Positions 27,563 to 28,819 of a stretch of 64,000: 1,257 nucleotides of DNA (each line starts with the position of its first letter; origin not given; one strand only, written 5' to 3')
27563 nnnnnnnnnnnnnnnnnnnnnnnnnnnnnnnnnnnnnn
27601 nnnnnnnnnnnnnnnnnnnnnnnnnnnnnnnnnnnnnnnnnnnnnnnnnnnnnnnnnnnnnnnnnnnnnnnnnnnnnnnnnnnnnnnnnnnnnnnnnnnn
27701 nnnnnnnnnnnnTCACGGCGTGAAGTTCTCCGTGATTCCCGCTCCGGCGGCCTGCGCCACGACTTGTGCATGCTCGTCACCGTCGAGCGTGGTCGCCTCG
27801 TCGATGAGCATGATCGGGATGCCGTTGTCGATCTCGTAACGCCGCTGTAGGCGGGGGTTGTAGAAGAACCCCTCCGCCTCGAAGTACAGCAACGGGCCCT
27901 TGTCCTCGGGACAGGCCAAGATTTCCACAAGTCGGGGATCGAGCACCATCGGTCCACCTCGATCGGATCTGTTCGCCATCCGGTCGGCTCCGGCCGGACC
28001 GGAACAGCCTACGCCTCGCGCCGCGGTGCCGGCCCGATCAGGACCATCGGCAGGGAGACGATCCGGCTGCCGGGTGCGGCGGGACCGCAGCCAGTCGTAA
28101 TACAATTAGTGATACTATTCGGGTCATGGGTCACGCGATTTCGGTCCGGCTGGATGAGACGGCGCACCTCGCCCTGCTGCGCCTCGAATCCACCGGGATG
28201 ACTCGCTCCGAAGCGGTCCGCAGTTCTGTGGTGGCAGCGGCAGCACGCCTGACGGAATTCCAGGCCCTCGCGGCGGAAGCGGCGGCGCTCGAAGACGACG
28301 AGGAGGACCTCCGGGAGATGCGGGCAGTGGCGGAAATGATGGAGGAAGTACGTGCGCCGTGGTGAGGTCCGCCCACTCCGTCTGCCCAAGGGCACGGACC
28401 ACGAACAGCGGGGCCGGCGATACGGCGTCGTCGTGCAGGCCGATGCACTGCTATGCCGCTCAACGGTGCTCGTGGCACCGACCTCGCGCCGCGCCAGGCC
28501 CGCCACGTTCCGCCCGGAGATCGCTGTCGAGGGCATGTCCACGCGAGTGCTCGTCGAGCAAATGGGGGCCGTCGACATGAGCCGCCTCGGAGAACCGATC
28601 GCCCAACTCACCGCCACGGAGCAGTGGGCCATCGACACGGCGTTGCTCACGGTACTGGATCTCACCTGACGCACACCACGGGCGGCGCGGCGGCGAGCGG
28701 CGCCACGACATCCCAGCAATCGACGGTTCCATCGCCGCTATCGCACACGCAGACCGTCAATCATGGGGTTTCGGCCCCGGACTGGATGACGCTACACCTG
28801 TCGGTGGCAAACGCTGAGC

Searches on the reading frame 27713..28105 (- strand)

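Call 32: search_protein_families(library=pfam, proteins=[window:27713-28105:-], max_evalue=0.01)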
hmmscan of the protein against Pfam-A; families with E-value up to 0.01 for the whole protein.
window:27713-28105:- (130 aa): 1 family
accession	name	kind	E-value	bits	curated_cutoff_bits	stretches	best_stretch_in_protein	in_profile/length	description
PF03966.22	Trm112p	-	3.2e-08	33.8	22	1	56-95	1-40/40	Trm112p-like protein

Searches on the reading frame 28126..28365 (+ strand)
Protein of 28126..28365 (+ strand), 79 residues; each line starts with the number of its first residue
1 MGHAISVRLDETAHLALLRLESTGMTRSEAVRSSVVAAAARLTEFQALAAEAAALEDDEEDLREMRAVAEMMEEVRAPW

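Call 32: search_protein_families(library=pfam, proteins=[window:28126-28365:+], max_evalue=0.01)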
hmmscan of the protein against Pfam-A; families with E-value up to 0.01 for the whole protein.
window:28126-28365:+ (79 aa): 0 families

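Call 49: search_protein_families(library=padloc, proteins=[window:28126-28365:+], max_evalue=0.01)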
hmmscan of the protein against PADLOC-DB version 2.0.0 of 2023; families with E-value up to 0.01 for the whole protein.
window:28126-28365:+ (79 aa): 0 families

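Call 50: search_protein_families(library=phrogs, proteins=[window:28126-28365:+], max_evalue=0.01)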
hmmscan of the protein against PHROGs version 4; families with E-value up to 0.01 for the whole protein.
window:28126-28365:+ (79 aa): 0 families

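Call 53: search_protein_families(library=pfam, proteins=[window:28126-28362:+], max_evalue=10)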
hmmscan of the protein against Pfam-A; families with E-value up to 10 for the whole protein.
seq(79 aa): 0 families

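Call 54: search_protein_families(library=ncbifam, proteins=[window:28126-28362:+], max_evalue=10)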
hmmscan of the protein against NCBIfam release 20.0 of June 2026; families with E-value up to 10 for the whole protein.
seq(79 aa): 2 families
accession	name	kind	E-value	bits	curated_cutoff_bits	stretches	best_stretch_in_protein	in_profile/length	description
NF041624.1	isoafr_syn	equivalog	0.027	13.7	500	1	17-70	256-310/351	isoafricanol synthase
NF008412.0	PRK11235.1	equivalog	0.029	14.6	96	1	4-62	3-58/80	type II toxin-antitoxin system RelB/DinJ family antitoxin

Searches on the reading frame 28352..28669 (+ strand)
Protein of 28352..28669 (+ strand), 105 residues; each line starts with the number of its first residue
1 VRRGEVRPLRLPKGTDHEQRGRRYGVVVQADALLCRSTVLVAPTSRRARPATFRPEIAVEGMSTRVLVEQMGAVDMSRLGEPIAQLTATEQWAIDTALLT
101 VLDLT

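Call 32: search_protein_families(library=pfam, proteins=[window:28352-28669:+], max_evalue=0.01)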
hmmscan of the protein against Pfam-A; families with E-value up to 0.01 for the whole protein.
window:28352-28669:+ (105 aa): 2 families
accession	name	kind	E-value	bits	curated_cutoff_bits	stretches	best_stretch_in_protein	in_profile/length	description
PF02452.23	PemK_toxin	-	1.4e-14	54.6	23.1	1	2-101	1-108/109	PemK-like, MazF-like toxin of type II toxin-antitoxin system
PF01845.23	CcdB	-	3.2e-07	30.9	28.6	1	19-98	12-95/101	CcdB protein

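Call 49: search_protein_families(library=padloc, proteins=[window:28352-28669:+], max_evalue=0.01)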
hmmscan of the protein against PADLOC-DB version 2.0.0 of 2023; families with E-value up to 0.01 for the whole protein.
window:28352-28669:+ (105 aa): 0 families

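Call 50: search_protein_families(library=phrogs, proteins=[window:28352-28669:+], max_evalue=0.01)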
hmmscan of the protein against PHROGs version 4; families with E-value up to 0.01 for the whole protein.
window:28352-28669:+ (105 aa): 2 families
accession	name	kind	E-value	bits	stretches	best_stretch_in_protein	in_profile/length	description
phrog_1936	-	moron, auxiliary metabolic gene and host takeover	1.5e-12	48.8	1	1-103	9-120/188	MazF-like growth inhibitor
phrog_16896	-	unknown function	0.0021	19.2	1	26-96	18-92/101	-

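Call 54: search_protein_families(library=ncbifam, proteins=[window:28352-28669:+], max_evalue=10)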
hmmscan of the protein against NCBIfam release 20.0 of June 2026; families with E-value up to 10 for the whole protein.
window:28352-28669:+ (105 aa): 1 family
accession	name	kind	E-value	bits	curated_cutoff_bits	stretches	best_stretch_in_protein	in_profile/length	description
NF010262.0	PRK13708.1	equivalog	0.064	13.5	147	1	52-91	49-88/101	type II toxin-antitoxin system toxin CcdB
